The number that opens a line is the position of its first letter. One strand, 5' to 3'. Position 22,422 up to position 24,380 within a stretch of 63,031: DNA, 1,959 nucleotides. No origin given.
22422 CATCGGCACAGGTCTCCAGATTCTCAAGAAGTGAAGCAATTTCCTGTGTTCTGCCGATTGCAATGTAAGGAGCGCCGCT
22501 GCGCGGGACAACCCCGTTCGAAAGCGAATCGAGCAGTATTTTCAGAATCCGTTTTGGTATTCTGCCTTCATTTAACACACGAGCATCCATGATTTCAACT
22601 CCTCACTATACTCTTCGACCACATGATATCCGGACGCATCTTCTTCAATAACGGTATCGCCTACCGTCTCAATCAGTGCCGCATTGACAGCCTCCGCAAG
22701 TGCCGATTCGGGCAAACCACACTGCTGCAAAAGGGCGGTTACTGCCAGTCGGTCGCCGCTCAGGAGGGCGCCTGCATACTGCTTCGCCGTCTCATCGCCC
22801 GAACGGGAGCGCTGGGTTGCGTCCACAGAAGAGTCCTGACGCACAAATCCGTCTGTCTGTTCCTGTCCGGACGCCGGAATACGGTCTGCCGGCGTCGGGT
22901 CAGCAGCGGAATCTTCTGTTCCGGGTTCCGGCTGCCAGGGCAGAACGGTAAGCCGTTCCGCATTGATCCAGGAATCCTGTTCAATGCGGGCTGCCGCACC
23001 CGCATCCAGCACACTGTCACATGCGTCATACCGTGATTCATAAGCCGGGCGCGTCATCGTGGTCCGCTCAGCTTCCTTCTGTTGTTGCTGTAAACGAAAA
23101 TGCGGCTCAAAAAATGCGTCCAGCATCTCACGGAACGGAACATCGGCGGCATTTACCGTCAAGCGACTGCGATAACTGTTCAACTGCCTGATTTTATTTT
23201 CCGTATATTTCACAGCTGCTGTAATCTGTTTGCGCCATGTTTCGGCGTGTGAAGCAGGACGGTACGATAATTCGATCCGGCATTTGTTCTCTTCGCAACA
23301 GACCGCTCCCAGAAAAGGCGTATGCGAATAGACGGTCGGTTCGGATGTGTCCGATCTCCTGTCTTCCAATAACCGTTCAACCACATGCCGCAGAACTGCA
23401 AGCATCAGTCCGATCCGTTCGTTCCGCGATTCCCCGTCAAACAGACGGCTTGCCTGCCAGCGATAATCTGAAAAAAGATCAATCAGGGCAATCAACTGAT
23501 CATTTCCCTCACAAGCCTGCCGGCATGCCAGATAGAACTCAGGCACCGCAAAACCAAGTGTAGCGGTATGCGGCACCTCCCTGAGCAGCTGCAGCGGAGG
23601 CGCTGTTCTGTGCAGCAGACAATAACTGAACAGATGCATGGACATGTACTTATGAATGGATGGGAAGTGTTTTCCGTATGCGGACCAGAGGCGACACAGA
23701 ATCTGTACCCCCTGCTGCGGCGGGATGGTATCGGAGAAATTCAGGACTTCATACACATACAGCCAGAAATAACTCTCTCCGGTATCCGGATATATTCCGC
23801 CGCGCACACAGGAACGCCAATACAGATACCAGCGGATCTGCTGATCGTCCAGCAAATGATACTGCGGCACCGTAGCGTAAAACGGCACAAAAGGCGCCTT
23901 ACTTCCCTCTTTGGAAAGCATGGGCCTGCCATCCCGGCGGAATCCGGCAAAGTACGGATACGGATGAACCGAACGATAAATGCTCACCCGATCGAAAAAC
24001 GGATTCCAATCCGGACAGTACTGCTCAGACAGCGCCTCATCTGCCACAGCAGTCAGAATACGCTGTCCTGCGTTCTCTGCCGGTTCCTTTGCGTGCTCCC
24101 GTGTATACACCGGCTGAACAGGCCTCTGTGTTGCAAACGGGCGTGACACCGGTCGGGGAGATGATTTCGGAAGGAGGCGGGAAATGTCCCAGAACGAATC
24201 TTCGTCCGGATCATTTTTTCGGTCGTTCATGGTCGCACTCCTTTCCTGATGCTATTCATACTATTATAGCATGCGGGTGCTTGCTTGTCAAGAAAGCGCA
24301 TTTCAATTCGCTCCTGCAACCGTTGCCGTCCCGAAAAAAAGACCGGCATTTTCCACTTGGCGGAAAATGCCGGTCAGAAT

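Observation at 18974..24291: TerB-N/TerB-C protein + DUF2791 ATPase + Lhr-like helicase operon (Shango-type triad) in a core-gene neighbourhood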

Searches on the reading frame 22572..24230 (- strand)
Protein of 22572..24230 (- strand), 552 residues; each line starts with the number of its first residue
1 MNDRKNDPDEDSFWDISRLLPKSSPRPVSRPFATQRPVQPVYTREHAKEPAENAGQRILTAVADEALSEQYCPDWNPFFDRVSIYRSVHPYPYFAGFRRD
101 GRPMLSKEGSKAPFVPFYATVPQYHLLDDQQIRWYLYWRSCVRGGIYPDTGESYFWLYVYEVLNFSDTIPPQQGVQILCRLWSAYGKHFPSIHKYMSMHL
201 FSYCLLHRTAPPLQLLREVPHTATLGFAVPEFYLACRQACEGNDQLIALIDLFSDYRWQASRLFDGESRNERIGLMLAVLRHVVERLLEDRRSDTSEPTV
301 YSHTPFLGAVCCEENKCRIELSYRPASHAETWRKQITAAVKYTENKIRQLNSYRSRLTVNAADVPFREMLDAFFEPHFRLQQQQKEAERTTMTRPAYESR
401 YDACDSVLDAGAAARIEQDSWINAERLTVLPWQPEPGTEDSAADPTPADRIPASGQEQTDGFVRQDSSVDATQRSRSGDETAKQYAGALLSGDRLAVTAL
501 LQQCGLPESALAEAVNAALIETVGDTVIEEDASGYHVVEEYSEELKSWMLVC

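Call 3: search_protein_families(library=pfam, proteins=[window:22572-24230:-], max_evalue=0.01)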
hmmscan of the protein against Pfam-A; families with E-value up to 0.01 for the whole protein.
window:22572-24230:- (552 aa): 2 families
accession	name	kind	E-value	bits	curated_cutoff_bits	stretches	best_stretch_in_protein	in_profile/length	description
PF13208.11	TerB_N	-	6.6e-15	55.8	25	1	102-223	39-152/207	TerB N-terminal domain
PF15615.11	TerB_C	-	1.4e-06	29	26.3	1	479-546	79-148/148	TerB-C domain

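Call 4: search_protein_families(library=padloc, proteins=[window:22572-24230:-], max_evalue=0.01)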
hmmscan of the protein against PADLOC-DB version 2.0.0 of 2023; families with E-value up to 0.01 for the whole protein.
window:22572-24230:- (552 aa): 1 family
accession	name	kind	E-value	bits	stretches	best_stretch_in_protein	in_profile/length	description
PDLC03958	SngA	-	1.7e-43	148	1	88-549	81-527/528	-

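Call 5: search_protein_families(library=ncbifam, proteins=[window:22572-24230:-], max_evalue=0.01)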
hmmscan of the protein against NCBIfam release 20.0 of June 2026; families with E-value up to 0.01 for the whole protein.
window:22572-24230:- (552 aa): 0 families

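Call 15: find_encoding_contigs(protein=window:22572-24230:-, flank=10000, max_places=8)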
Protein window:22572-24230:- (552 aa): no gene with exactly this product is on record in the collection.

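Call 16: find_homologous_proteins(query=window:22572-24230:-, max_evalue=0.001)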
Query window:22572-24230:- (552 aa): 10 proteins with E <= 0.001 among 8000 candidates.
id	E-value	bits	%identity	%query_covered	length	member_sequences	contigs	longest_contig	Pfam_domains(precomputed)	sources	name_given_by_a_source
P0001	0.0e+0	1285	99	100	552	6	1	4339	PF13208.12,PF15615.12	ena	-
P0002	8.0e-52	194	29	99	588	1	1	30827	PF13208.12,PF15615.12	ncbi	-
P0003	4.0e-51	192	28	99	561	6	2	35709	PF13208.12,PF15615.12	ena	-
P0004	1.2e-49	187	29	99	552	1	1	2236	PF13208.12,PF15615.12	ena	-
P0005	3.9e-48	182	28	99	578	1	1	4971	PF13208.12,PF15615.12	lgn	-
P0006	3.1e-46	176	28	99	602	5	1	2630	PF13208.12,PF15615.12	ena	-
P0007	3.9e-46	176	27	99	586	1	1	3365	PF13208.12,PF15615.12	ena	-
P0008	4.7e-46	175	27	99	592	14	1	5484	PF13208.12,PF15615.12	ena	-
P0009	1.3e-45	174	29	84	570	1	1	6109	PF13208.12,PF15615.12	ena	-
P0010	3.5e-44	169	29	97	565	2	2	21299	PF13208.12,PF15615.12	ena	-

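Call 17: find_encoding_contigs(protein=P0002, flank=10000, max_places=3)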
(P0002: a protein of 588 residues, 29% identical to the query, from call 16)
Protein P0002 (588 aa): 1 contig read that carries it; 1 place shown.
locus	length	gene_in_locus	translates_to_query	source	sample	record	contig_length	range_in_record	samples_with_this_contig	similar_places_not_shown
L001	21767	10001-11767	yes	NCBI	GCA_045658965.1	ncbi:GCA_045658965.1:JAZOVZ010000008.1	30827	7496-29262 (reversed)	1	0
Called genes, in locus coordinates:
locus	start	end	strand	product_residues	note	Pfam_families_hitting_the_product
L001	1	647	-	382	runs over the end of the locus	PF00389:2-Hacid_dh, PF02826:2-Hacid_dh_C, PF03446:NAD_binding_2 (weak)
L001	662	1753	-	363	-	PF00266:Aminotran_5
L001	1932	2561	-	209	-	-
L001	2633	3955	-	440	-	PF13354:Beta-lactamase2, PF00768:Peptidase_S11, PF07943:PBP5_C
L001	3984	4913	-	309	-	PF06574:FAD_syn, PF01687:Flavokinase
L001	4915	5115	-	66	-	PF06135:IreB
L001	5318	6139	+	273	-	-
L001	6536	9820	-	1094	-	-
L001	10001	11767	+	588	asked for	PF13208:TerB_N, PF15615:TerB_C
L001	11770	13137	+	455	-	PF10923:BrxC_BrxD, PF13191:AAA_16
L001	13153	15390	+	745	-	PF00270:DEAD, PF04851:ResIII (weak), PF00271:Helicase_C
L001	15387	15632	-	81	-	-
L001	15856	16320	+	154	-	PF22811:Zn_ribbon_NrdR, PF03477:ATP-cone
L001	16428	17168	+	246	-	-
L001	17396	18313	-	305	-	PF01509:TruB_N, PF16198:TruB_C_2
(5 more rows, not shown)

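Call 18: find_encoding_contigs(protein=P0003, flank=10000, max_places=3)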
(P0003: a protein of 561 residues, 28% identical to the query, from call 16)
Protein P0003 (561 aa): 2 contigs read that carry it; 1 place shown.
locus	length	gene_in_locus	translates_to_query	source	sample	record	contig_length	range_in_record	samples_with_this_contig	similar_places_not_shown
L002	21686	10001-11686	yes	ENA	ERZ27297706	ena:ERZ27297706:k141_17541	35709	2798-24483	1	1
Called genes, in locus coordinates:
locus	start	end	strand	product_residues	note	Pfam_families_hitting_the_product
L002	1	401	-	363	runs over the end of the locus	PF00266:Aminotran_5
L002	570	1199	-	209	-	-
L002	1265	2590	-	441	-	PF00768:Peptidase_S11, PF13354:Beta-lactamase2, PF07943:PBP5_C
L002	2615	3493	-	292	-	PF06574:FAD_syn, PF01687:Flavokinase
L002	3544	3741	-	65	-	PF06135:IreB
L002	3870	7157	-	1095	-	-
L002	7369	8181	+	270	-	-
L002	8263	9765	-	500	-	PF01381:HTH_3, PF12844:HTH_19, PF13443:HTH_26 (weak), PF13560:HTH_31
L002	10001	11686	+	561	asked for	PF13208:TerB_N, PF15615:TerB_C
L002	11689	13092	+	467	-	PF10923:BrxC_BrxD, PF13191:AAA_16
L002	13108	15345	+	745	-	PF04851:ResIII (weak), PF00270:DEAD, PF00271:Helicase_C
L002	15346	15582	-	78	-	-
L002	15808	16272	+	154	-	PF22811:Zn_ribbon_NrdR, PF03477:ATP-cone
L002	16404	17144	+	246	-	-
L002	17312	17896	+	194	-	PF07638:Sigma70_ECF (weak), PF04542:Sigma70_r2, PF08281:Sigma70_r4_2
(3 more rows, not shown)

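Call 19: find_encoding_contigs(protein=P0001, flank=10000, max_places=3)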
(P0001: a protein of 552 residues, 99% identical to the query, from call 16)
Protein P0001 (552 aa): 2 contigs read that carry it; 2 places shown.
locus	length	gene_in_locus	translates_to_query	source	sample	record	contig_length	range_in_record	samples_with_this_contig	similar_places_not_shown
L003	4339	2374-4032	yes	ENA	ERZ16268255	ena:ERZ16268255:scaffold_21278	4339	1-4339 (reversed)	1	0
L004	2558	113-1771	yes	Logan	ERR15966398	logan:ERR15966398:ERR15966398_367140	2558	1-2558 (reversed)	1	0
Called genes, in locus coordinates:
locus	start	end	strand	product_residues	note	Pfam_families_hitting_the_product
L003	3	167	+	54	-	?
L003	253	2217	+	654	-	PF00884:Sulfatase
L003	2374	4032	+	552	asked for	PF13208:TerB_N, PF15615:TerB_C (weak)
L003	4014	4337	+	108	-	?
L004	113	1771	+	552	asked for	PF13208:TerB_N, PF15615:TerB_C (weak)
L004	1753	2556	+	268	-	?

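Call 32: search_solved_structures(query=window:22572-24230:-, max_evalue=1)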
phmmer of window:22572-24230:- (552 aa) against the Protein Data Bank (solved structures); distinct sequences matched with E-value up to 1: 7.
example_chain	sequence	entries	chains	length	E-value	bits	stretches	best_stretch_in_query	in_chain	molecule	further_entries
3dgc_L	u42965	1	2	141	0.0049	18.3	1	248-320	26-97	Interleukin-22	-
1ykb_A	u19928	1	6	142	0.0091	17.4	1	248-320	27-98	PROTEIN (Interleukin-22)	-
3dlq_I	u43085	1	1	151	0.01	17.2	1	248-320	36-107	Interleukin-22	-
1m4r_A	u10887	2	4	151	0.01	17.2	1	248-320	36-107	Interleukin-22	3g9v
3q1s_I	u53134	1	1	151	0.027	15.9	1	253-320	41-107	Interleukin-22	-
6weo_2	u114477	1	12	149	0.19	13.1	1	248-320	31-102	Interleukin-22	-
3cqc_B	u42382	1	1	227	0.89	10.9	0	218-326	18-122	Nuclear pore complex protein Nup133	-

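Call 41: find_homologous_proteins(query=A1, max_evalue=1e-10)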
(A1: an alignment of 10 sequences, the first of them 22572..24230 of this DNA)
Query A1 (10 sequences) (552 aa, profile of the alignment): 9 proteins with E <= 1e-10 among 8000 candidates.
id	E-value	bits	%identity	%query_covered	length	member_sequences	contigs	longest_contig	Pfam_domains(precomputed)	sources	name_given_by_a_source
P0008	0.0e+0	1080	27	99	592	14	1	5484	PF13208.12,PF15615.12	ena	-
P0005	0.0e+0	1078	28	99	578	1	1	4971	PF13208.12,PF15615.12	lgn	-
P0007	0.0e+0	1071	27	99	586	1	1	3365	PF13208.12,PF15615.12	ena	-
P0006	0.0e+0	1051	28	99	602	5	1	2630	PF13208.12,PF15615.12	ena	-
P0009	0.0e+0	1015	29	84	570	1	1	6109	PF13208.12,PF15615.12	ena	-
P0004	3.9e-297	1005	29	99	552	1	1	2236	PF13208.12,PF15615.12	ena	-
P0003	1.9e-296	1003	28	99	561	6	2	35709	PF13208.12,PF15615.12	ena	-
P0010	4.2e-243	827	29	97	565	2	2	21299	PF13208.12,PF15615.12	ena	-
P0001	5.0e-218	744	99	100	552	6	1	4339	PF13208.12,PF15615.12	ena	-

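Call 48: search_protein_representatives(protein=window:22572-24230:-)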
Query: 552 residues. Proteins with E-value up to 0.001 (for the whole library): 1919; up to 1e-10: 845; up to 1e-30: 307. The best 150 are listed.
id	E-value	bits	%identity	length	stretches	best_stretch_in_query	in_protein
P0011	5.4e-81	288.9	86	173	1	390-552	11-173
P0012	2.1e-78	280.3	35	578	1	6-549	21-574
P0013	2.5e-76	273.5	34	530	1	9-548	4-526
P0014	9.9e-75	268.2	36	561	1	2-550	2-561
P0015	2.3e-74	267.0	34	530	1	10-549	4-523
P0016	6.9e-74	265.4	34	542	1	6-549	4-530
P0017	1.4e-73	264.4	33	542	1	9-550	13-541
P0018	2.6e-73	263.5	33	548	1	3-550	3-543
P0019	2.7e-72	260.1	32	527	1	6-549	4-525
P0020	4.1e-72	259.6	32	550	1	2-549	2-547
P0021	1.5e-71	257.7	34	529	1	9-548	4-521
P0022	3.2e-71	256.6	33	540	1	3-549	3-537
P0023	2.7e-70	253.5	34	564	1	8-545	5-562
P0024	1.5e-69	251.1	33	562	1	10-549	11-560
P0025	2.2e-69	250.6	33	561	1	9-551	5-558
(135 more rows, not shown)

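Call 51: predict_structure(alignment_id=A1)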
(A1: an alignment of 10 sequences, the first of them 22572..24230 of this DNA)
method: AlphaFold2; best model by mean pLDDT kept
length: 552 residues; sequences in the alignment: 10
mean_pLDDT: 56.3   pTM: 0.40
mean pLDDT of the five models: 56.3, 48.8, 46.5, 45.0, 42.4
residues with pLDDT >= 90: 12; 70-90: 147; 50-70: 168; < 50: 225
segments of 3 or more residues with pLDDT < 50: 1-64, 89-131, 133-136, 138-148, 222-228, 236-239, 292-295, 304-315, 392-406, 424-477
pLDDT, mean of each block of 10 residues (from residue 1): 35 36 30 29 26 29 57 62 62 35 32 28 41 48 46 61 65 78 70 67 73 58 49 50 61 63 64 78 70 50 42 50 57 73 78 57 73 77 63 45 46 62 47 35 31 30 31 47 90 88 86 86 80 84 85 66
secondary structure, 60 per line:
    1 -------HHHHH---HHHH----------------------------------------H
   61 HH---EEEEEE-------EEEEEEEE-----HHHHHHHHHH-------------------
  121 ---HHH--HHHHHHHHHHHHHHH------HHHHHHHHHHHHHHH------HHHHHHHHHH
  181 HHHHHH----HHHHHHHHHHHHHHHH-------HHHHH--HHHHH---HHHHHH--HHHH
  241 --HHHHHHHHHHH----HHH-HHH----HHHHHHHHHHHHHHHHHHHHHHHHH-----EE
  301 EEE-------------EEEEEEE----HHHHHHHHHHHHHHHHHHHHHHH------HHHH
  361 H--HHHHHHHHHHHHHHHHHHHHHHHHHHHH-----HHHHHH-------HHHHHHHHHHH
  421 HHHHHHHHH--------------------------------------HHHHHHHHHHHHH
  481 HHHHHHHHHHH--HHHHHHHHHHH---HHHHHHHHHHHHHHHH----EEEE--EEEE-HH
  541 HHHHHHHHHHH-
elements in order: H8-12 H16-19 E66-71 E79-86 H92-101 H129-143 H150-164 H171-186 H191-206 H214-218 H221-225 H229-234 H237-240 H243-253 H269-293 E299-303 E317-323 H328-350 H357-361 H364-391 H397-402 H410-429 H468-491 H494-504 H508-523 E528-531 E534-537 H539-551

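Call 60: predict_structure(alignment_id=A2)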
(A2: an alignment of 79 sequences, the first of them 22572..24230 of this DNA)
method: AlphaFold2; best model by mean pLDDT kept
length: 552 residues; sequences in the alignment: 79
mean_pLDDT: 83.0   pTM: 0.64
mean pLDDT of the five models: 83.0, 82.6, 82.5, 82.3, 81.8
residues with pLDDT >= 90: 325; 70-90: 104; 50-70: 45; < 50: 78
segments of 3 or more residues with pLDDT < 50: 1-7, 29-35, 43-48, 55-60, 431-475
pLDDT, mean of each block of 10 residues (from residue 1): 46 62 54 49 49 48 84 93 92 90 97 98 97 98 98 98 97 97 97 95 96 88 82 71 85 90 95 96 90 84 93 91 82 92 97 95 88 97 94 78 80 91 77 43 42 39 36 58 97 97 96 96 94 96 96 86
secondary structure, 60 per line:
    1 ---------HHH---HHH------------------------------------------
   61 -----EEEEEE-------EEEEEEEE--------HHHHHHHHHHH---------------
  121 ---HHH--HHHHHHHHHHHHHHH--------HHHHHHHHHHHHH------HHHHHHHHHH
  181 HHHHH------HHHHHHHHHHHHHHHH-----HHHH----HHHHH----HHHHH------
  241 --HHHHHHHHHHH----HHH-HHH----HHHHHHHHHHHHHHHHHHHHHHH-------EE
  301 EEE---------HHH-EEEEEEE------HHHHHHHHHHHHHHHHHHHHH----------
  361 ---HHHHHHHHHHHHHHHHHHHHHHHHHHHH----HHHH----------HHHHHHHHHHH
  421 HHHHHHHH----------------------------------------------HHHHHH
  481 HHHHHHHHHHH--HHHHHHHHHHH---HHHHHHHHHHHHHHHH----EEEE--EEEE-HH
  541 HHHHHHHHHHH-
elements in order: E66-71 E79-86 H95-105 H129-143 H152-164 H171-185 H192-207 H213-216 H221-225 H230-234 H243-253 H269-291 E299-303 E317-323 H330-350 H364-391 H396-399 H410-428 H475-491 H494-504 H508-523 E528-531 E534-537 H539-551

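Call 62: fold_search(model_id=the predicted structure, library=pdb)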
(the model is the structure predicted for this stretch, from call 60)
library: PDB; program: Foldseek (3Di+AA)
matches with E <= 10: 131; with E <= 0.001: 0
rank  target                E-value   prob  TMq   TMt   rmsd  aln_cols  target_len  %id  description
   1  2p9k_D                1.1e+00  0.11  0.08  0.12  14.8       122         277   16  Crystal structure of bovine Arp2/3 complex co-crystallized with ATP and crosslinked with glutaraldehyde (released 2007-05-29)
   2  5xtn_B                1.1e+00  0.06  0.11  0.18  17.2       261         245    8  Crystal structure of baculoviral sulfhydryl oxidase P33 (C155A, C158A mutant) (released 2017-09-13)
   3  9kci_A                1.1e+00  0.06  0.10  0.06  19.6       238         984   11  Cryo-EM structure of human sodium pump WT in (2K+)E2-AlF state (released 2025-11-12)
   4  6xd0                  1.2e+00  0.04  0.09  0.09  17.4       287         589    9  Dengue serotype 3 RNA-dependent RNA polymerase bound to NITD-434 (released 2020-09-23)
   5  7trv_A                1.2e+00  0.54  0.09  0.40   4.8        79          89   23  Crystal Structure of the DNA-Binding Domain of the LysR family Transcriptional Regulator YfbA from Yersinia pestis (released 2022-02-09)
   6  1tyq_D                1.2e+00  0.11  0.07  0.12  15.2       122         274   15  Crystal structure of Arp2/3 complex with bound ATP and calcium (released 2004-11-09)
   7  3fxq_A                1.3e+00  0.84  0.11  0.19   3.7        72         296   17  Crystal structure of the LysR-type transcriptional regulator TsaR (released 2010-01-26)
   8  7w5z_C3               1.3e+00  0.09  0.11  0.10  29.5       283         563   11  Cryo-EM structure of Tetrahymena thermophila mitochondrial complex IV, composite dimer model (released 2022-04-06)
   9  9upg_D                1.3e+00  0.03  0.08  0.08  26.3       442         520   12  Cryo-EM structure of human olfactory CNGA2/A4/B1 in CaM-bound closed state (released 2025-09-24)
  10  7trv_D                1.4e+00  0.44  0.09  0.39   4.8        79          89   23  Crystal Structure of the DNA-Binding Domain of the LysR family Transcriptional Regulator YfbA from Yersinia pestis (released 2022-02-09)
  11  6g4r_E                1.5e+00  0.72  0.10  0.17   3.7        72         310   14  Corynebacterium glutamicum OxyR C206S mutant, H2O2-bound (released 2018-12-05)
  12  6pwy_B                1.5e+00  0.06  0.10  0.11  19.4       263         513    8  Structure of C. elegans ZK177.8, SAMHD1 ortholog (released 2020-07-29)
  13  5y2v_B                1.6e+00  0.69  0.10  0.18   3.9        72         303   15  Strcutrue of the full-length CcmR complexed with 2-OG from Synechocystis PCC6803 (released 2017-12-27)
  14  4zta                  1.7e+00  0.05  0.10  0.13  16.1       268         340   10  Ebola virus nucleoprotein bound to VP35 chaperoning peptide I212121 (released 2015-05-27)
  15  6g1b_J                1.7e+00  0.57  0.10  0.17   4.3        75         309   15  Corynebacterium glutamicum OxyR, oxidized form (released 2018-12-05)
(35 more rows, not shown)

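Call 64: fold_search(model_id=the predicted structure, library=viral)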
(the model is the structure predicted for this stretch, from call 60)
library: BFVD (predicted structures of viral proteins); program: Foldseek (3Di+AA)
matches with E <= 10: 135; with E <= 0.001: 0
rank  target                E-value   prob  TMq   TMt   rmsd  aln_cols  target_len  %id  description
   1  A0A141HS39            3.2e-01  0.12  0.09  0.11  26.5       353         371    9  (no name in the UniProt tables at hand)
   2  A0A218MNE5            3.4e-01  0.02  0.07  0.06  38.4       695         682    9  Uncharacterized protein [uncultured virus]
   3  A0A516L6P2            4.1e-01  0.15  0.14  0.08  29.4       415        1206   10  (no name in the UniProt tables at hand)
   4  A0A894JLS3            4.5e-01  0.07  0.07  0.08  30.9       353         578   12  (no name in the UniProt tables at hand)
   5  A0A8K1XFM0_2          6.4e-01  0.04  0.07  0.05  33.7       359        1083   12  RNA-directed RNA polymerase [Fushun monolepta lauta xinmovirus 2]
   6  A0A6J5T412            6.7e-01  0.07  0.08  0.08  45.0       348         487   14  Protein Gp5, N-terminal OB-fold domain containing protein [uncultured Caudovirales phage]
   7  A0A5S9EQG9            7.4e-01  0.09  0.07  0.13  29.1       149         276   11  Neck protein [Tenacibaculum phage PTm1]
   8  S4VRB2                8.1e-01  0.06  0.08  0.08  25.4       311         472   17  Uncharacterized protein [Pandoravirus dulcis]
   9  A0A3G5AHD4            9.4e-01  0.08  0.10  0.10  30.5       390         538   10  Uncharacterized protein [Sylvanvirus sp.]
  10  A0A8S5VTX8            1.2e+00  0.14  0.07  0.14  18.1       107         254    8  Uncharacterized protein [Ackermannviridae sp.]
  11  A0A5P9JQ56            1.3e+00  0.14  0.10  0.24  29.1       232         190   12  Tegument protein [Psittacid alphaherpesvirus 5]
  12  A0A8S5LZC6            1.4e+00  0.92  0.07  0.74   1.7        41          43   32  TerB-C domain (Fragment) [Siphoviridae sp. ctCsv15]
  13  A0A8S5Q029            1.4e+00  0.54  0.10  0.16   4.3        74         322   11  Transcriptional regulator [Siphoviridae sp. ctMOb8]
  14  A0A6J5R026            1.4e+00  0.13  0.08  0.16  22.0       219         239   13  Uncharacterized protein [uncultured Caudovirales phage]
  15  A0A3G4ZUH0            1.4e+00  0.09  0.12  0.18  22.9       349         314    8  Ankyrin repeat protein [Barrevirus sp.]
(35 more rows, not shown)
